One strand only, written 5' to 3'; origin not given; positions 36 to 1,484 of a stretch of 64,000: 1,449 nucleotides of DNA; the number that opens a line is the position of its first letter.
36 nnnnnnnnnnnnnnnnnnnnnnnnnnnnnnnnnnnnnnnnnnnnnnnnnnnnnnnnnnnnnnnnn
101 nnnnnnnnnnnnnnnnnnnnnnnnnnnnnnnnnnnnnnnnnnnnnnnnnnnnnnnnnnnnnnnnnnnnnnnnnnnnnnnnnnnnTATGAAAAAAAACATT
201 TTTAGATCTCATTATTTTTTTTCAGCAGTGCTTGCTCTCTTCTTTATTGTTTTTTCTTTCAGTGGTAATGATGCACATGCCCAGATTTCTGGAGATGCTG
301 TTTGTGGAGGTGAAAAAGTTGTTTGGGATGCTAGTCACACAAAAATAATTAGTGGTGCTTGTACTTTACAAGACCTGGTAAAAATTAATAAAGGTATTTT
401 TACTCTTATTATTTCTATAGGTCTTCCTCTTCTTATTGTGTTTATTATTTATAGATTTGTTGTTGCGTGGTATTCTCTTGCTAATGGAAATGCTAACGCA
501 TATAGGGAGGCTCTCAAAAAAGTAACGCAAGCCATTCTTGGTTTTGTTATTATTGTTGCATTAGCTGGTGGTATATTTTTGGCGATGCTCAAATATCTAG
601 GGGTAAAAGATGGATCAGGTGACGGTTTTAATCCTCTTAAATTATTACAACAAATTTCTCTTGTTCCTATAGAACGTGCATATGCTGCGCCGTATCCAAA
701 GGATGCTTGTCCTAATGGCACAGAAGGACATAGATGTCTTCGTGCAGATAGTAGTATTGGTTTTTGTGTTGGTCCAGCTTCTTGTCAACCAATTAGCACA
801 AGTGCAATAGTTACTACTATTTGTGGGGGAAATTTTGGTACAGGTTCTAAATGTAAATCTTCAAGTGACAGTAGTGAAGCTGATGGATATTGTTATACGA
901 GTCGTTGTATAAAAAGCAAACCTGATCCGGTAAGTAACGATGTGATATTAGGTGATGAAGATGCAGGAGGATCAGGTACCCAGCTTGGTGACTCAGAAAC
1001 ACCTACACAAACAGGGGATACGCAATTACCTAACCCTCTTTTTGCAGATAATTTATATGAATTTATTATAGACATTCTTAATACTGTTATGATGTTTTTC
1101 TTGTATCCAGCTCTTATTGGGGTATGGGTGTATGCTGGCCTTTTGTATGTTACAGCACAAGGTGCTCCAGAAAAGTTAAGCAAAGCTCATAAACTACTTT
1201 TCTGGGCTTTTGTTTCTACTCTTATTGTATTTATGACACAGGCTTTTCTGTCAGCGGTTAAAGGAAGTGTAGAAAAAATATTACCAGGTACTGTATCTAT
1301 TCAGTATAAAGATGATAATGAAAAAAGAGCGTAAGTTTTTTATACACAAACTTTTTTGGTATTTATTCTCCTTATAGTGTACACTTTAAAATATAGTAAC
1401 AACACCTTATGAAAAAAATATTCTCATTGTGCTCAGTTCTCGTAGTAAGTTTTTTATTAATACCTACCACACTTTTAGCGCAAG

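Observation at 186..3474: Cluster of TrbC/VirB2-like pilin-family proteins with Cys-rich extensions plus two small membrane proteins, bounded by a promoter and a terminator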

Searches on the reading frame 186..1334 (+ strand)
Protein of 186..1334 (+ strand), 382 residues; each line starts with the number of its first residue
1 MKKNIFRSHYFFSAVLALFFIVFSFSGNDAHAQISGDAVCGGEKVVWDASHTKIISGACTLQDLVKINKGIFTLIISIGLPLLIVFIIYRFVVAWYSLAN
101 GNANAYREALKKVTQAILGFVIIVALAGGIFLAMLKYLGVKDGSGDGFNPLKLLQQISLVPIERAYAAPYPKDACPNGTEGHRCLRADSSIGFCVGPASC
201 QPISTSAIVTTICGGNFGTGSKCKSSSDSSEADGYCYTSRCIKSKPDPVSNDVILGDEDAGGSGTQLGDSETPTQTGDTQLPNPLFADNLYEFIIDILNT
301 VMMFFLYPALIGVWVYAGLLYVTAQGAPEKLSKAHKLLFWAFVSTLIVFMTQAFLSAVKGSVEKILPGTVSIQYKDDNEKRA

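Call 3: search_protein_families(library=pfam, proteins=[window:186-1334:+], max_evalue=1)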
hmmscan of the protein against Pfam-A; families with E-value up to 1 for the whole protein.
window:186-1334:+ (382 aa): 3 families
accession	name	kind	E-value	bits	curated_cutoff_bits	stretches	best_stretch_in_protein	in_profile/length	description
PF18895.5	T4SS_pilin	-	2e-06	28.2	26.6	2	67-125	8-63/71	Type IV secretion system pilin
PF03600.22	CitMHS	-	0.0017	17.9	31.9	2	260-358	132-222/336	Citrate transporter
PF06157.16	DUF973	-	0.013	15.1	26.4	1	61-143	2-83/309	Protein of unknown function (DUF973)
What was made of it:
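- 186..1334 (+): w1: tandem (two-unit) VirB2-like/PF18895 pilin, 382 aa. Layout: signal peptide aa 1-32; disulfide loop C40-C59; hairpin unit 1 aa 63-140 (nt 372-605); invariant AYA at aa 165-167; 8-Cys beta-rich insert aa 171-245 (nt 696-920); low-complexity spacer aa 246-279; LPNPL motif plus hairpin unit 2 aa 280-366 (nt 1023-1283). PF18895 28.2 bits with 2 stretches (call 3).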

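Call 4: search_protein_families(library=ncbifam, proteins=[window:186-1334:+], max_evalue=1)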
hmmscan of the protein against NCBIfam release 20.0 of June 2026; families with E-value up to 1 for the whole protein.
window:186-1334:+ (382 aa): 5 families
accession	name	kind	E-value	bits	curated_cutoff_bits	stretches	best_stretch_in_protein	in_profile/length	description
NF045848.1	MMCAP2_0566_fam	domain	0.0063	15.8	90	1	71-125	57-111/322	MMCAP2_0566 family conjugal transfer protein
NF010072.0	PRK13553.1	equivalog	0.039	13.4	187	1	88-128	185-225/257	fumarate reductase cytochrome b subunit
NF041554.1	SA1362_fam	subfamily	0.11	12.7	42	1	69-112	25-67/70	SA1362 family protein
NF045849.1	ICE_MMCAP2_0565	equivalog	0.12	12.1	40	1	66-132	8-74/80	Mbov_0395 family pilin-like conjugal transfer protein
NF040942.2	hypo_ExtJ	equivalog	0.94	9.9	52.5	1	336-379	3-47/77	selenite/tellurite reduction operon protein ExtJ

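Call 7: find_encoding_contigs(protein=window:186-1334:+, flank=10000, max_places=6)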
Protein window:186-1334:+ (382 aa): 2 contigs read that carry it; 2 places shown.
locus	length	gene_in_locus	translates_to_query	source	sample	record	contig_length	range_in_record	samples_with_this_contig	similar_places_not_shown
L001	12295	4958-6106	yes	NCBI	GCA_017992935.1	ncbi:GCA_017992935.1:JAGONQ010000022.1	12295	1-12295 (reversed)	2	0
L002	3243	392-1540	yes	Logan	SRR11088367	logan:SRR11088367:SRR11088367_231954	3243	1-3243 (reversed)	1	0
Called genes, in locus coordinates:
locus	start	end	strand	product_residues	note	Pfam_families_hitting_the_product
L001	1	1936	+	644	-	PF00521:DNA_topoisoIV, PF03989:DNA_gyraseA_C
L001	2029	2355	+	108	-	-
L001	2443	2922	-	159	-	-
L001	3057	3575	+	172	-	PF01135:PCMT, PF01209:Ubie_methyltran, PF01728:FtsJ, PF05175:MTS, PF13489:Methyltransf_23, PF06325:PrmA, PF13847:Methyltransf_31, PF08241:Methyltransf_11, +7 more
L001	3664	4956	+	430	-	PF01547:SBP_bac_1, PF13416:SBP_bac_8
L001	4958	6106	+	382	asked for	PF18895:T4SS_pilin (weak)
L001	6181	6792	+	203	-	-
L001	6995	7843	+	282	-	-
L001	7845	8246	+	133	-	-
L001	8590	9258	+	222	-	PF00318:Ribosomal_S2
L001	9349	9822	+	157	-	PF00889:EF_TS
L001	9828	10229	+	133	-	-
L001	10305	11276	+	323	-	PF01471:PG_binding_1 (weak)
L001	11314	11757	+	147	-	-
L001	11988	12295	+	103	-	?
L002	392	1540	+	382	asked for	PF18895:T4SS_pilin (weak)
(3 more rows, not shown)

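Call 11: find_homologous_proteins(query=window:186-1334:+)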
Query window:186-1334:+ (382 aa): 58 proteins with E <= 0.001 among 4624 candidates.
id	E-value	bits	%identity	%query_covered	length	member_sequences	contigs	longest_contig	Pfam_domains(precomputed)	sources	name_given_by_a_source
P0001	3.4e-255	864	100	100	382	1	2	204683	PF18895.6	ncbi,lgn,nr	ncbi:MAG: hypothetical protein KBC41_00200 [Candidatus Pacebacteria bacterium]|nr:hypothetical prote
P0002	2.7e-172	591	73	98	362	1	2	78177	PF18895.6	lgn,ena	-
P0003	5.2e-107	376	50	95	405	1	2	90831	-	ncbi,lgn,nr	ncbi:hypothetical protein K9M47_00155 [Candidatus Gracilibacteria bacterium]|nr:hypothetical protein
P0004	1.3e-102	362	51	96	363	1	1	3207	-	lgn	-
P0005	2.8e-97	344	47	96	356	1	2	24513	-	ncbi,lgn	-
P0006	1.9e-94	335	48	95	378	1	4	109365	-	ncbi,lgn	-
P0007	2.8e-90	321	42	64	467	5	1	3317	-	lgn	-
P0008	5.6e-84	301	46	96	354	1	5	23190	-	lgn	-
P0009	2.3e-81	292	59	43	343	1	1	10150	-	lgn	-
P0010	3.3e-81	291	47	89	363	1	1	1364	-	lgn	-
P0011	3.7e-81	291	44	95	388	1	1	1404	PF18895.6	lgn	-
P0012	2.3e-80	289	50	47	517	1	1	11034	PF18895.6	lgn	-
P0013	2.9e-80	288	44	95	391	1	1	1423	PF18895.6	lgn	-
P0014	1.6e-79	286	40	95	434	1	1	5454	-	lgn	-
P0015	7.1e-79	284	46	96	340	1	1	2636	PF18895.6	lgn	-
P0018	4.1e-75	271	49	48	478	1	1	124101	PF18895.6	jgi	jgi:hypothetical protein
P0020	9.4e-75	270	46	95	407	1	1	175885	PF18895.6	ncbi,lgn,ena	-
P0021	6.5e-74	267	44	89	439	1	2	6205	PF18895.6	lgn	-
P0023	4.2e-73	265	55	42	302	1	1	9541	PF18895.6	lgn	-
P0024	3.4e-72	262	50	47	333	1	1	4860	PF18895.6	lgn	-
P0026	8.9e-71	257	44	51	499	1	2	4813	PF18895.6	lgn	-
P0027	1.6e-69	253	53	36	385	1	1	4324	PF18895.6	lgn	-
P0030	3.4e-68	249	64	25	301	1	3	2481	PF18895.6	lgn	-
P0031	3.7e-68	249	52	45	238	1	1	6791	PF18895.6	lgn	-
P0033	2.1e-67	246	51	45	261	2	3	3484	PF18895.6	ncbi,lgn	-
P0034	8.3e-67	244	46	42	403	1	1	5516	PF18895.6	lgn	-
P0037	6.8e-65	238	67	24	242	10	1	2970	PF18895.6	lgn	-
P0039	2.1e-63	233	45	47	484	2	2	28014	PF18895.6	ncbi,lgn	-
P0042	2.2e-57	213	44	42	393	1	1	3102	PF18895.6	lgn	-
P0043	3.7e-57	212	47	43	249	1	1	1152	PF18895.6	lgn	-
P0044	1.5e-51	194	39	41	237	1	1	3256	PF18895.6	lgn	-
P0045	7.9e-49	185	45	37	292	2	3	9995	PF18895.6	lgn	-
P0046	2.0e-47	180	42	46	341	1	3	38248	PF18895.6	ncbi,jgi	ncbi:MAG: hypothetical protein RLZZ308_633 [Candidatus Parcubacteria bacterium]|jgi:hypothetical pro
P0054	2.6e-38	150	53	23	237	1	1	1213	PF18895.6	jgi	jgi:hypothetical protein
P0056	4.2e-32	130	51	23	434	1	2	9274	PF18895.6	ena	-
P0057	2.8e-30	124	42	25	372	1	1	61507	-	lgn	-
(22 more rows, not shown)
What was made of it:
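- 186..1334 (+): 58 homologues found (call 11).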

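Call 15: find_encoding_contigs(protein=P0003, flank=10000, max_places=2)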
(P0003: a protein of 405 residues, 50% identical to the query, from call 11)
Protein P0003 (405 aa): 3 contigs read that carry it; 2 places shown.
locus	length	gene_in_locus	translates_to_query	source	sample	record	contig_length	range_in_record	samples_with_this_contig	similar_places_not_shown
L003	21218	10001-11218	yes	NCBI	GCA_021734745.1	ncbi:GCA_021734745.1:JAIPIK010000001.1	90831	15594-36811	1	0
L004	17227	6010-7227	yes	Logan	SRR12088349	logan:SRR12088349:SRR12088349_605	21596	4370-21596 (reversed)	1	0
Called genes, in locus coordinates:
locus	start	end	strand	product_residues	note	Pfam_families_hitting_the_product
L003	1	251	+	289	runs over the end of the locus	PF03109:ABC1 (weak), PF07714:PK_Tyr_Ser-Thr (weak), PF00069:Pkinase, PF10707:YrbL-PhoP_reg (weak), PF01163:RIO1 (weak)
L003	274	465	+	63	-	-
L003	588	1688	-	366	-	PF00575:S1 (weak), PF21543:CvfB_2nd (faint), PF23459:S1_RRP5 (faint), PF00575:S1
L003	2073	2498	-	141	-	-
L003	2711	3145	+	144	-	-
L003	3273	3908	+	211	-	PF13483:Lactamase_B_3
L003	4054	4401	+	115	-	-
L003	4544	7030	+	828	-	PF00521:DNA_topoisoIV, PF03989:DNA_gyraseA_C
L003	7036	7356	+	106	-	-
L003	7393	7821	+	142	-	-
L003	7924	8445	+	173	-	PF01135:PCMT, PF05175:MTS, PF13489:Methyltransf_23, PF01209:Ubie_methyltran, PF06325:PrmA, PF13847:Methyltransf_31, PF08241:Methyltransf_11, PF08242:Methyltransf_12, +3 more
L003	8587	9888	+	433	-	PF01547:SBP_bac_1, PF13416:SBP_bac_8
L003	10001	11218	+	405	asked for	-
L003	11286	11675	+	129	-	-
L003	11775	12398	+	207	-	-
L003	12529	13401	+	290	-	-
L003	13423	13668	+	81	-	-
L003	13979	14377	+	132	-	-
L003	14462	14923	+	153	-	-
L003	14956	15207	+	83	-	PF18895:T4SS_pilin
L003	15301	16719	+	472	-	PF28494:GlyRS_ins_1 (faint), PF00587:tRNA-synt_2b, PF03129:HGTP_anticodon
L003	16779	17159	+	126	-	PF18895:T4SS_pilin (weak)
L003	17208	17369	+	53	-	PF00471:Ribosomal_L33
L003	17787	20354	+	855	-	PF04313:HSDR_N (weak), PF13588:HSDR_N_2, PF00270:DEAD, PF04851:ResIII, PF18766:SWI2_SNF2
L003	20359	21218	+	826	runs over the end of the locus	PF02384:N6_Mtase, PF01170:UPF0020, PF13847:Methyltransf_31 (weak), PF20473:MmeI_Mtase, PF07669:Eco57I, PF01420:Methylase_S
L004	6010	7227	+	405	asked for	-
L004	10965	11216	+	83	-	PF18895:T4SS_pilin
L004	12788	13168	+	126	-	PF18895:T4SS_pilin (weak)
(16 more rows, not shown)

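Call 16: find_encoding_contigs(protein=P0020, flank=10000, max_places=2)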
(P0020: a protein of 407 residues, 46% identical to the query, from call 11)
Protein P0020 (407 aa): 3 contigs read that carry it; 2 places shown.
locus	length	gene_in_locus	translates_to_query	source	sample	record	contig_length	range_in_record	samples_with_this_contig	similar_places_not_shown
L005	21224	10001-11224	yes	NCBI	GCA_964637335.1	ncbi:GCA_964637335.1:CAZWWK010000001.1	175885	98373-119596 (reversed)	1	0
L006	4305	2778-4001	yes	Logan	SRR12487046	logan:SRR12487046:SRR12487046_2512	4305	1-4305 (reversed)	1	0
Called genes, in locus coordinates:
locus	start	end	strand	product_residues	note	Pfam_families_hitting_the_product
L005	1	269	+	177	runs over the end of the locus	PF01195:Pept_tRNA_hydro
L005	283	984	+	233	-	-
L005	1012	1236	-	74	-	PF01258:zf-dskA_traR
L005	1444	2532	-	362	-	PF00575:S1, PF23459:S1_RRP5 (faint), PF21543:CvfB_2nd (faint), PF00575:S1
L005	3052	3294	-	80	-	-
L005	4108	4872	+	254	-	PF13483:Lactamase_B_3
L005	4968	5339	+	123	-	-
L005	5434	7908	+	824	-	PF00521:DNA_topoisoIV, PF03989:DNA_gyraseA_C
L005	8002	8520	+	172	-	PF01135:PCMT, PF01209:Ubie_methyltran, PF05175:MTS, PF13489:Methyltransf_23, PF06325:PrmA, PF13847:Methyltransf_31, PF08241:Methyltransf_11, PF08242:Methyltransf_12, +6 more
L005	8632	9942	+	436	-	-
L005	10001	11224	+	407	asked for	PF18895:T4SS_pilin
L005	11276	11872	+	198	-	-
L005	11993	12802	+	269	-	-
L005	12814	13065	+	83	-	-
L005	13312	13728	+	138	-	-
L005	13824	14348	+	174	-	-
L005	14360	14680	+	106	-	PF18895:T4SS_pilin (weak)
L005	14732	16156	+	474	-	PF28494:GlyRS_ins_1 (faint), PF00587:tRNA-synt_2b, PF03129:HGTP_anticodon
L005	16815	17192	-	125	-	-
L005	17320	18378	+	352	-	PF00044:Gp_dh_N, PF02800:Gp_dh_C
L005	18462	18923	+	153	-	PF02502:LacAB_rpiB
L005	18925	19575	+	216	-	PF00834:Ribul_P_3_epim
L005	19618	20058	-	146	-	-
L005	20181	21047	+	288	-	PF13292:DXP_synthase_N, PF00456:Transketolase_N, PF00676:E1_dh, PF09364:XFP_N (weak)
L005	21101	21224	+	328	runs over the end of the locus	PF02779:Transket_pyr, PF22613:Transketolase_C_1, PF02780:Transketolase_C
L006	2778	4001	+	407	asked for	PF18895:T4SS_pilin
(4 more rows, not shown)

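Call 17: find_encoding_contigs(protein=P0006, flank=10000, max_places=2)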
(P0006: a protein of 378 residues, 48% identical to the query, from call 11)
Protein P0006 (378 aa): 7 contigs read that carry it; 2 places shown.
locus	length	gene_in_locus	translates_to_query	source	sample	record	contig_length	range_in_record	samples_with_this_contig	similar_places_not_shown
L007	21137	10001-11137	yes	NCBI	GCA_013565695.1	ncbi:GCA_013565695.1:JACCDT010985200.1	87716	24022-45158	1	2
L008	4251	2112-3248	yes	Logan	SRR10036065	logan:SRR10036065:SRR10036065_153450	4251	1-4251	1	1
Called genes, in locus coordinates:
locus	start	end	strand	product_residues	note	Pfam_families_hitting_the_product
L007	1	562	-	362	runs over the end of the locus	PF00575:S1 (weak), PF21543:CvfB_2nd (faint), PF23459:S1_RRP5 (faint), PF00575:S1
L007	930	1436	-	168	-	-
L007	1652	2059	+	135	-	-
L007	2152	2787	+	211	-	PF13483:Lactamase_B_3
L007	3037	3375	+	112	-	-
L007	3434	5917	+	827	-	PF00521:DNA_topoisoIV, PF03989:DNA_gyraseA_C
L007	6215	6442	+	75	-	-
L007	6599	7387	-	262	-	PF00300:His_Phos_1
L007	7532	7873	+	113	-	-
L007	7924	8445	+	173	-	PF01135:PCMT, PF05175:MTS, PF13489:Methyltransf_23, PF01209:Ubie_methyltran, PF06325:PrmA, PF13847:Methyltransf_31, PF08241:Methyltransf_11, PF08242:Methyltransf_12, +4 more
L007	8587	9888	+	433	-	PF01547:SBP_bac_1, PF13416:SBP_bac_8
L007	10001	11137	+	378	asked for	-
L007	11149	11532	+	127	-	-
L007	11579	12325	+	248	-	-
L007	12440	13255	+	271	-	-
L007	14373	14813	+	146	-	PF18895:T4SS_pilin (weak)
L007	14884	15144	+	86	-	PF18895:T4SS_pilin (weak)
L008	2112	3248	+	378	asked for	-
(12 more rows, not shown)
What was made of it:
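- The proteins sit in an array alongside further PF18895 genes (calls 15-17).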

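Call 33: search_solved_structures(query=A1, max_evalue=10, show_alignments=2)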
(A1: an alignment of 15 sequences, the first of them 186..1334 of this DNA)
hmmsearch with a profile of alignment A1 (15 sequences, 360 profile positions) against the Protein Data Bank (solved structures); distinct sequences matched with E-value up to 10: 5.
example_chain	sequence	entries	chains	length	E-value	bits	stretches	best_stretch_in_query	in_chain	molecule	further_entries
1s0h_A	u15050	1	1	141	2.2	10.7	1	313-352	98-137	Hemoglobin alpha chain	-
1iwh_A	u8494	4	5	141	2.2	10.7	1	313-352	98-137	Hemoglobin alpha chain | Hemoglobin alpha subunit | Hemoglobin subunit alpha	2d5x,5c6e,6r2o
1g0b_A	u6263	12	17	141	2.2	10.7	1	313-352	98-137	HEMOGLOBIN ALPHA CHAIN | Hemoglobin alpha subunit | Hemoglobin alpha chains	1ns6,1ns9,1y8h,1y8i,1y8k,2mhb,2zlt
1ibe_A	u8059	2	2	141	2.2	10.6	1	313-352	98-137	HEMOGLOBIN (DEOXY) | Hemoglobin, alpha 1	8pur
1z9j_B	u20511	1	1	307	8.9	8.7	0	276-344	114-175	Reaction center protein M chain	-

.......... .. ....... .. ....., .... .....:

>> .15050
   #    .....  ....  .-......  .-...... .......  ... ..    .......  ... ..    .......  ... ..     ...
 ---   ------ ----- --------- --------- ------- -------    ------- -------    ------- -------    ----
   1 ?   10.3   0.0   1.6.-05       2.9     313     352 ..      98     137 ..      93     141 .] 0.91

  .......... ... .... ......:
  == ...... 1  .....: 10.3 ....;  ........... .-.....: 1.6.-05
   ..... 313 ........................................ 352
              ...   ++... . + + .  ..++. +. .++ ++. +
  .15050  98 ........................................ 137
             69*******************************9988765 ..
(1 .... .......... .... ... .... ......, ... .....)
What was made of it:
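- On TrbC/VirB2 (Pfam PF04956) conjugative pilins: The profile search of the PDB found nothing (call 33).
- There is no sequence match to solved pilins (call 33).
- Tried and rejected: Profile search of PDB sequences with the w1 family: only chance hits to haemoglobin (call 33).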
